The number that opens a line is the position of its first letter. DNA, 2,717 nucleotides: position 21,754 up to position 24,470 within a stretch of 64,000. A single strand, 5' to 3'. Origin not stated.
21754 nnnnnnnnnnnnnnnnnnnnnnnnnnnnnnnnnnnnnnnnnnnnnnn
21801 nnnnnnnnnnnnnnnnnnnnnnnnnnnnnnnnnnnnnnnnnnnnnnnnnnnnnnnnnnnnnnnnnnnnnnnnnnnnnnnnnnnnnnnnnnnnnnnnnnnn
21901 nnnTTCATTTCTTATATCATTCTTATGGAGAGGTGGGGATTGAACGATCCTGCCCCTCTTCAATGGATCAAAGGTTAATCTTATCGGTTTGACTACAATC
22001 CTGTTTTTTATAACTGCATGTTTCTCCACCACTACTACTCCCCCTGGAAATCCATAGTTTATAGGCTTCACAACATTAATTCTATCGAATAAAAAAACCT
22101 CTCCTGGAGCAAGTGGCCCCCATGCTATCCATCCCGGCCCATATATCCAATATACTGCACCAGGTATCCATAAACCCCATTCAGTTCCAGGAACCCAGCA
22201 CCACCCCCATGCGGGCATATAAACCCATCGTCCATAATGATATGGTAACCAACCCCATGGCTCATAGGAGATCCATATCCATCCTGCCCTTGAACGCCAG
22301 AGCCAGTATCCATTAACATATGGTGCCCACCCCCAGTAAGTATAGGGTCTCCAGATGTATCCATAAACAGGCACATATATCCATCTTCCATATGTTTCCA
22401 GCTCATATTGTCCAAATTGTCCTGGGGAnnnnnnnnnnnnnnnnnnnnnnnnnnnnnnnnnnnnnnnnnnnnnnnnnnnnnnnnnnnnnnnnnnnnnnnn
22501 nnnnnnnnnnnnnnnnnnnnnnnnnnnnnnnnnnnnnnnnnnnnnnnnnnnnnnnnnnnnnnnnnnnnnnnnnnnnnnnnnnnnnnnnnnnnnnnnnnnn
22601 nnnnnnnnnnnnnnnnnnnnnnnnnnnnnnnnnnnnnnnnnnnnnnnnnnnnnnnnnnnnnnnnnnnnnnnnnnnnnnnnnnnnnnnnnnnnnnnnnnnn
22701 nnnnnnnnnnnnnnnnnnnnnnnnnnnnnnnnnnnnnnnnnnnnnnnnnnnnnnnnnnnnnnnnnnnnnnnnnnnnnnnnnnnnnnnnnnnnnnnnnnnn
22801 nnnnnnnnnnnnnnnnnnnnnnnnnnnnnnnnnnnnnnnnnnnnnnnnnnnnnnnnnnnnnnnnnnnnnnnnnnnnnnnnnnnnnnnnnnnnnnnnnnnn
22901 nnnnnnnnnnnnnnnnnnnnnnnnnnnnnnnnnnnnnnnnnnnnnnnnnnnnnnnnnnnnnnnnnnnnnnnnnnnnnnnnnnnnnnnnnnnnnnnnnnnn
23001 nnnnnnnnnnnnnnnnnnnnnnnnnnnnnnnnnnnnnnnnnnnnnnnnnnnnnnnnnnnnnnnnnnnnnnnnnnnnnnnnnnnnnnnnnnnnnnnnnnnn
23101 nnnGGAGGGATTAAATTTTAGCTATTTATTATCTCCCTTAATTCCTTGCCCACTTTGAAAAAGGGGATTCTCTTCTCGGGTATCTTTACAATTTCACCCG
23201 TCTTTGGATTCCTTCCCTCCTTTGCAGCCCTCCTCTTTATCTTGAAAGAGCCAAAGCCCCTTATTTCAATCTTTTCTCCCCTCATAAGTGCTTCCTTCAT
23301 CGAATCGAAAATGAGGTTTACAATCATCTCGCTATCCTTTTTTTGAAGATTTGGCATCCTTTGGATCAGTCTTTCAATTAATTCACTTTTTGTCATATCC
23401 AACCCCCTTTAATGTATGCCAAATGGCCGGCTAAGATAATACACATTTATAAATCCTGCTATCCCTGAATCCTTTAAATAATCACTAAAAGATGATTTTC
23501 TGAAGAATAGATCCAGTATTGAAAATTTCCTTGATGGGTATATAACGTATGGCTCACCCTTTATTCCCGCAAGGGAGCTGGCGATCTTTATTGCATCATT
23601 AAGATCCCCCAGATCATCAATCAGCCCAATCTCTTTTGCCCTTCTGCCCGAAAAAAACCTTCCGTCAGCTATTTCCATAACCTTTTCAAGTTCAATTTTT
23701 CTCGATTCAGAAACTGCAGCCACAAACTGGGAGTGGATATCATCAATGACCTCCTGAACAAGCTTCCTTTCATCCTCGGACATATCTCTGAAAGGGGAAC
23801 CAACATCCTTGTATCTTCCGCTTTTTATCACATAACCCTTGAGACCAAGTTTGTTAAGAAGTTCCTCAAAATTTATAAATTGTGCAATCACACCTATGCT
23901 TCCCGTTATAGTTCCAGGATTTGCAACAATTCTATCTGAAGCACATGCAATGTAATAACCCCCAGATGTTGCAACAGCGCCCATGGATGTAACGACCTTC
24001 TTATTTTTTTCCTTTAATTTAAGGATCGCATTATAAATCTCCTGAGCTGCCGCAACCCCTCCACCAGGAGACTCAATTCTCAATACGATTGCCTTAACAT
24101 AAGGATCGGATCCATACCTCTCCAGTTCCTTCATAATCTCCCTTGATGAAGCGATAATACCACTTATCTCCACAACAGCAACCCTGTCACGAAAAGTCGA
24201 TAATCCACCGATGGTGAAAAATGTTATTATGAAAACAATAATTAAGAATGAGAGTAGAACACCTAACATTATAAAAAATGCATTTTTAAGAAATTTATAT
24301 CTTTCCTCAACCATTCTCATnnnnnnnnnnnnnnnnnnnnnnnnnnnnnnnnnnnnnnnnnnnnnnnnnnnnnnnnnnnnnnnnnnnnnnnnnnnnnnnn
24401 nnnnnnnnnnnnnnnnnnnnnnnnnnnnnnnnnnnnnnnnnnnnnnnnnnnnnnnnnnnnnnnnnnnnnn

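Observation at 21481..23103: Secreted FecR-like protein with an extraordinarily Trp/Tyr-rich repeat block and an FG-like disordered tail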

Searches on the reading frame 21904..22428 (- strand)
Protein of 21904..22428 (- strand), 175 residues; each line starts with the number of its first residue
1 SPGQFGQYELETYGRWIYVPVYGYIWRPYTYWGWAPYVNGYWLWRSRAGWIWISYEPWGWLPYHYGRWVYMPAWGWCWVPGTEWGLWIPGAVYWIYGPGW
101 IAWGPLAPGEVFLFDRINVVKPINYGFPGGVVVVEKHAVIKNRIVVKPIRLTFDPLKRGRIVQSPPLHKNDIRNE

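Call 32: predict_structure(alignment_id=A2)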
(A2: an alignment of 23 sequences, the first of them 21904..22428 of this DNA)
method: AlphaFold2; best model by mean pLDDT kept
length: 175 residues; sequences in the alignment: 23
mean_pLDDT: 74.2   pTM: 0.70
mean pLDDT of the five models: 74.2, 61.9, 49.3, 39.1, 37.5
residues with pLDDT >= 90: 7; 70-90: 114; 50-70: 35; < 50: 19
segments of 3 or more residues with pLDDT < 50: 1-3, 84-89, 113-116, 170-175
pLDDT, mean of each block of 10 residues (from residue 1): 61 89 87 81 74 70 69 86 49 84 79 52 80 84 79 86 66 43
secondary structure, 60 per line:
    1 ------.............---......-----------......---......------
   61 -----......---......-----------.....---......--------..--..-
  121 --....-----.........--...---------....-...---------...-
elements in order: H7-13 E14-19 E23-28 E40-45 E49-54 E66-71 E75-80 E92-96 E100-105 H123-126 E132-135 E143-145 H155-158 E160-162

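Call 39: fold_search(model_id=the predicted structure, library=pdb)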
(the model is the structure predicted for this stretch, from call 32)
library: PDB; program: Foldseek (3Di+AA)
matches with E <= 10: 59; with E <= 0.001: 0
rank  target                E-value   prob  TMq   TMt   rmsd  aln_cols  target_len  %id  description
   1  8ona_A                1.8e+00  0.02  0.11  0.05  12.9       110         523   15  FMRFa-bound Malacoceros FaNaC1 in lipid nanodiscs in presence of diminazene (released 2024-02-14)
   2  3q8a                  1.9e+00  0.02  0.17  0.06  15.0       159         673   12  Crystal structure of WT Protective Antigen (pH 5.5) (released 2012-01-18)
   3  3kwv_E                2.1e+00  0.03  0.16  0.07  13.3       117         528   10  Structural basis for the unfolding of anthrax lethal factor by protective antigen oligomers (released 2010-11-10)
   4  3tey                  2.3e+00  0.04  0.16  0.06  13.2       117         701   10  Crystal Structure of Anthrax Protective Antigen (Membrane Insertion Loop Deleted) Mutant S337C N664C to 2.06-A resolutio (released 2011-10-26)
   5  3wdt_B                3.1e+00  0.01  0.16  0.11  15.9       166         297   14  The apo-form structure of PtLic16A from Paecilomyces thermophila (released 2014-07-09)
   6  9d3i_D                4.2e+00  0.03  0.09  0.07   7.6        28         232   21  Proteasome core particle assembly intermediate 5-alpha/4-beta/Ump1 purified from Saccharomyces cerevisiae. (released 2025-08-20)
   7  1acc                  4.2e+00  0.02  0.17  0.06  13.3       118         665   10  ANTHRAX PROTECTIVE ANTIGEN (released 1998-02-11)
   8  3kwv_B                4.2e+00  0.02  0.13  0.06  12.8       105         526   10  Structural basis for the unfolding of anthrax lethal factor by protective antigen oligomers (released 2010-11-10)
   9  7qo5_D                4.8e+00  0.03  0.09  0.07   7.0        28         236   21  26S proteasome Rpt1-RK -Ubp6-UbVS complex in the si state (released 2022-03-16)
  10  3etb_J                4.8e+00  0.02  0.17  0.20  14.9       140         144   11  Crystal structure of the engineered neutralizing antibody M18 complexed with anthrax protective antigen domain 4 (released 2009-04-28)
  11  1h9y_A                4.8e+00  0.01  0.10  0.04  14.0       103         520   14  Cytochrome cd1 Nitrite Reductase, reduced form complexed to CN (released 2001-08-09)
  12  9e8g_J                5.1e+00  0.03  0.09  0.07   7.0        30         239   20  Nub1/Fat10-processing human 26S proteasome bound to Txnl1 with Rpt5 at top of spiral staircase (released 2024-12-04)
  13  3ino_A                5.1e+00  0.02  0.17  0.20  14.3       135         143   10  1.95A Resolution Structure of Protective Antigen Domain 4 (released 2009-11-03)
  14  8on9_A                5.1e+00  0.01  0.11  0.05  12.9       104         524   15  ASSFVRIa-bound Malacoceros FaNaC1 in lipid nanodiscs (released 2024-02-14)
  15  3q8c                  5.4e+00  0.01  0.17  0.06  15.1       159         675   11  Crystal structure of Protective Antigen W346F (pH 5.5) (released 2012-02-15)
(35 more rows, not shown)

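Call 41: find_related_loci(query=A2, collection=genome_contigs, flank=5000)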
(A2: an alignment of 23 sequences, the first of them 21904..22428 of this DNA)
Query A2 (175 aa) in genome_contigs; peptide patterns used: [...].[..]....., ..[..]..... (x = any residue, [..] = any of these).
599 stretches matched a pattern (row limit reached: there are more); 594 encode a relative of the query (tblastn E <= 1e-3); the best 80 are kept; 80 distinct loci.
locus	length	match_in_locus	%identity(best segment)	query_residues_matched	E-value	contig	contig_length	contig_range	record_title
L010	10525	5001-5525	88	1-175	7e-103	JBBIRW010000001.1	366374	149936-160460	MAG: Deltaproteobacteria bacterium isolate SLF170214_bin_359 NODE_2_length_366374_cov_9.27345, whole genome shotgun sequ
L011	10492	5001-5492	43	1-160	5e-38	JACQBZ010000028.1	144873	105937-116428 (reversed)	MAG: Nitrospirae bacterium isolate NC_groundwater_955_Pr1_S-0.2um_56_113 Montesol18-Sp2_coassembly_scaffold_252839, whol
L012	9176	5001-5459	45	9-159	1e-36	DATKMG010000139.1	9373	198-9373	MAG TPA_asm: Terriglobia bacterium isolate SMAG_U14705 k141_5067385, whole genome shotgun sequence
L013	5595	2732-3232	43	5-167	6e-36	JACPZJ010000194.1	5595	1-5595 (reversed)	MAG: Nitrospirae bacterium isolate NC_groundwater_886_Pr1_S2p5_43_12 Montesol18_S2p5_coassembly_scaffold_1086996, whole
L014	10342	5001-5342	51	5-115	4e-34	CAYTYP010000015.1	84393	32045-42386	MAG TPA_asm: uncultured Acidobacteriota bacterium isolate SRP192927_co7_584 genome assembly, contig: NODE_326_length_843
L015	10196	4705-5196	43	7-170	1e-33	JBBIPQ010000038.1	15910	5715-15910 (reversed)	MAG: Nitrospirota bacterium isolate BR1S70218_bin_306 NODE_3145_length_15910_cov_4.85801, whole genome shotgun sequence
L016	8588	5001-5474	42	9-163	3e-33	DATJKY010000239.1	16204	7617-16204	MAG TPA_asm: Terriglobia bacterium isolate SMAG_U15605 k141_1265182, whole genome shotgun sequence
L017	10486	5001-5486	41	5-167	5e-33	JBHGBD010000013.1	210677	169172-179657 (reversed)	MAG: Terriglobia bacterium isolate SBS.BIN.50 SBSBIN50_contig_13, whole genome shotgun sequence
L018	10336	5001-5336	51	4-112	5e-33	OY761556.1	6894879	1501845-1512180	MAG: Acidobacteriota bacterium isolate 5ca539cc-3996-4499-a76f-7ad0c810d377 genome assembly, chromosome: 1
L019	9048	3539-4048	39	7-161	3e-33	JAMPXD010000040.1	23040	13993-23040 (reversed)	MAG: Geobacteraceae bacterium isolate R2F_R2FSRR_metabat.21 R2F_C1121, whole genome shotgun sequence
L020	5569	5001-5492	42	9-168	4e-33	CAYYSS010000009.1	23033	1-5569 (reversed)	MAG TPA_asm: uncultured Nitrospirota bacterium isolate binchicken_co172_104 genome assembly, contig: NODE_1673_length_23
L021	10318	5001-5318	52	4-110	1e-32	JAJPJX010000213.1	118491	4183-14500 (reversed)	MAG: Solibacteraceae bacterium isolate Centralia_MAG_57 k107_11771886, whole genome shotgun sequence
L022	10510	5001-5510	41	8-170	2e-32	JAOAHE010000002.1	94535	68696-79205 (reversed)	MAG: Thermodesulfovibrionales bacterium isolate SKW50 NODE_2_length_94535_cov_5.667397, whole genome shotgun sequence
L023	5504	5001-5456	42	6-156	7e-32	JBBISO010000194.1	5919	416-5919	MAG: Acidobacteriota bacterium isolate PBS170224_bin_375 NODE_10991_length_5919_cov_3.971010, whole genome shotgun seque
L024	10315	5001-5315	51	5-110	1e-31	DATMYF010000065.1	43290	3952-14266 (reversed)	MAG TPA_asm: Bryobacteraceae bacterium isolate SMAG_U13139 k141_2412, whole genome shotgun sequence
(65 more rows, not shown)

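Call 50: search_solved_structures(query=A2, max_evalue=10)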
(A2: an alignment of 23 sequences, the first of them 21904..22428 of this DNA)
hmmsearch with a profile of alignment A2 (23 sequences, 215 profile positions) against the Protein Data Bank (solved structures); distinct sequences matched with E-value up to 10: 12.
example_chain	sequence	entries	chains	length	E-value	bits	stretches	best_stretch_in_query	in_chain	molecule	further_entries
7o37_K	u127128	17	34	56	0.025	17.3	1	12-43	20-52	Cytochrome b-c1 complex subunit 10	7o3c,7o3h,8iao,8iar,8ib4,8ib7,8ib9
1sqp_K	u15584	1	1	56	0.054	16.3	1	12-43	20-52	Ubiquinol-cytochrome c reductase complex 6.4 kDa protein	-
1sqb_K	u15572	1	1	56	0.14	14.9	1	15-43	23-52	Ubiquinol-cytochrome C reductase complex 6.4 kDa protein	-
9w2x_K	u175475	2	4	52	0.16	14.7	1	15-43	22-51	Cytochrome b-c1 complex subunit 10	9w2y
5gup_3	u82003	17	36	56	0.2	14.4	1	14-43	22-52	Cytochrome b-c1 complex subunit 10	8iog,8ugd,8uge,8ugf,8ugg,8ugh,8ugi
5klv_K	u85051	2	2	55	0.29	13.9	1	15-43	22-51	Cytochrome b-c1 complex subunit 10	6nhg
9h8t_H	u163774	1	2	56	0.29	13.9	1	15-43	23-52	UQCRB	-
1sqq_K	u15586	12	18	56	0.3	13.8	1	15-43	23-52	Ubiquinol-cytochrome c reductase complex 6.4 kDa protein | Ubiquinol-cytochrome c reductase iron-sulfur subunit, mitochondrial precursor (EC 1.10.2.2 | Cytochro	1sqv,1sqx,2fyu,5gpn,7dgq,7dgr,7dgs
8zo8_Qj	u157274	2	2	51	0.31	13.8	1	14-42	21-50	Cytochrome b-c1 complex subunit 10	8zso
8zos_J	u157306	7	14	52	0.33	13.7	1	14-42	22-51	Cytochrome b-c1 complex subunit 10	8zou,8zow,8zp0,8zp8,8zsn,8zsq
4z9e_A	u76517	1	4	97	2.4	10.9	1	119-186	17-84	DNA/RNA-binding protein Alba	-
6nr8_1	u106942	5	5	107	8.4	9.1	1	119-207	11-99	Prefoldin subunit 1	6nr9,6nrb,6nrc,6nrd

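Call 51: search_protein_families(library=pfam, proteins=[window:21904-22428:-], max_evalue=10)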
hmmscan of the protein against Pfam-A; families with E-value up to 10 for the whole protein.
window:21904-22428:- (175 aa): 1 family
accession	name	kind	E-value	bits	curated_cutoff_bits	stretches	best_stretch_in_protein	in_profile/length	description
PF20245.3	DUF6600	-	7.8e-25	87.4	27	1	8-109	2-101/102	Family of unknown function (DUF6600)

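Call 57: search_protein_representatives(alignment_id=A2)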
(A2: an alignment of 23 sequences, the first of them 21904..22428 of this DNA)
Query: 23 sequences, 215 profile positions. Proteins with E-value up to 0.001 (for the whole library): 13834; up to 1e-10: 11924; up to 1e-30: 899. The best 150 are listed.
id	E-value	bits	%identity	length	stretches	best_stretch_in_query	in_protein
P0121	2.8e-90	318.0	-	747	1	1-213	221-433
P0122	8.9e-87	306.5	-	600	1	1-212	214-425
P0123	1.1e-86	306.2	-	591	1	2-214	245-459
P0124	1.9e-86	305.4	-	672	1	1-213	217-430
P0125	6.3e-84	297.2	-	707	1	2-214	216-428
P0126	8.5e-82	290.2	-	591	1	1-214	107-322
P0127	3.8e-81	288.1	-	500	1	2-214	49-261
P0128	4.8e-81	287.7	-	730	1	2-210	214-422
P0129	4.0e-80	284.7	-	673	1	2-212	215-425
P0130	5.3e-80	284.4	-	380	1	31-214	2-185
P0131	6.5e-80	284.1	-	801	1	1-212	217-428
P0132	1.0e-79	283.4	-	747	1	2-214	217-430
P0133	1.6e-78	279.5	-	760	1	2-213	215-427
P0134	1.9e-78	279.2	-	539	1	2-213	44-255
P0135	2.0e-78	279.2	-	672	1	1-212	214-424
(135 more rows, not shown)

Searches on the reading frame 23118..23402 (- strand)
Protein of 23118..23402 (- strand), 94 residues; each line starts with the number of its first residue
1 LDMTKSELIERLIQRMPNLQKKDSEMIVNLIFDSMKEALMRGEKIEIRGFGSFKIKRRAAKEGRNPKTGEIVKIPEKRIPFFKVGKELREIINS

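Call 45: search_protein_families(library=pfam, proteins=[window:23118-23402:-], max_evalue=0.001)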
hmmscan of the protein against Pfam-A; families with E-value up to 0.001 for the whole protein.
window:23118-23402:- (94 aa): 2 families
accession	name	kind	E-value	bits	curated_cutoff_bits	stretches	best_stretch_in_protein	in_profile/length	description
PF00216.26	Bac_DNA_binding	-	1.6e-33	115.2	22.4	1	3-93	1-90/90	Bacterial DNA-binding protein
PF18291.6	HU-HIG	-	6.3e-06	26.7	26.2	1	7-93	35-119/125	HU domain fused to wHTH, Ig, or Glycine-rich motif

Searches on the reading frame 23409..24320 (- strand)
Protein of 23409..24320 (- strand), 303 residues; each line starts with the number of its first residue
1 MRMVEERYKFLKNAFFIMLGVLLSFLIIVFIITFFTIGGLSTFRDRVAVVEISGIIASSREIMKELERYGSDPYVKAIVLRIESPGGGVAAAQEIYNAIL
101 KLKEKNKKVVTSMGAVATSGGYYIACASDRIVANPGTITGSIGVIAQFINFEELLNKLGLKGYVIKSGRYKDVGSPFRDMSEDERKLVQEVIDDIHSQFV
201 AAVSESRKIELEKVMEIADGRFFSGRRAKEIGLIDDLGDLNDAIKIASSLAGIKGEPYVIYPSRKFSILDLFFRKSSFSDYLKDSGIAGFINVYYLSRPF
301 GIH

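Call 45: search_protein_families(library=pfam, proteins=[window:23409-24320:-], max_evalue=0.001)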
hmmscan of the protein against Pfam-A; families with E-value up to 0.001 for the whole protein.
window:23409-24320:- (303 aa): 4 families
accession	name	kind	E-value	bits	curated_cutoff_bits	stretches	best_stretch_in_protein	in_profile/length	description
PF01343.23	Peptidase_S49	-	1e-52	178.6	24.9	1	102-253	2-153/154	Peptidase family S49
PF25145.1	NfeD1b_N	-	1e-08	35.4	40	1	74-147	30-100/189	NfeD1b, N-terminal domain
PF00574.28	CLP_protease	-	4e-08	33.8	20.2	1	61-128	32-96/182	Clp protease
PF01972.22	SDH_protease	-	5.6e-06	26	31.3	1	71-142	87-155/286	ClpP-like SDH-type serine proteinase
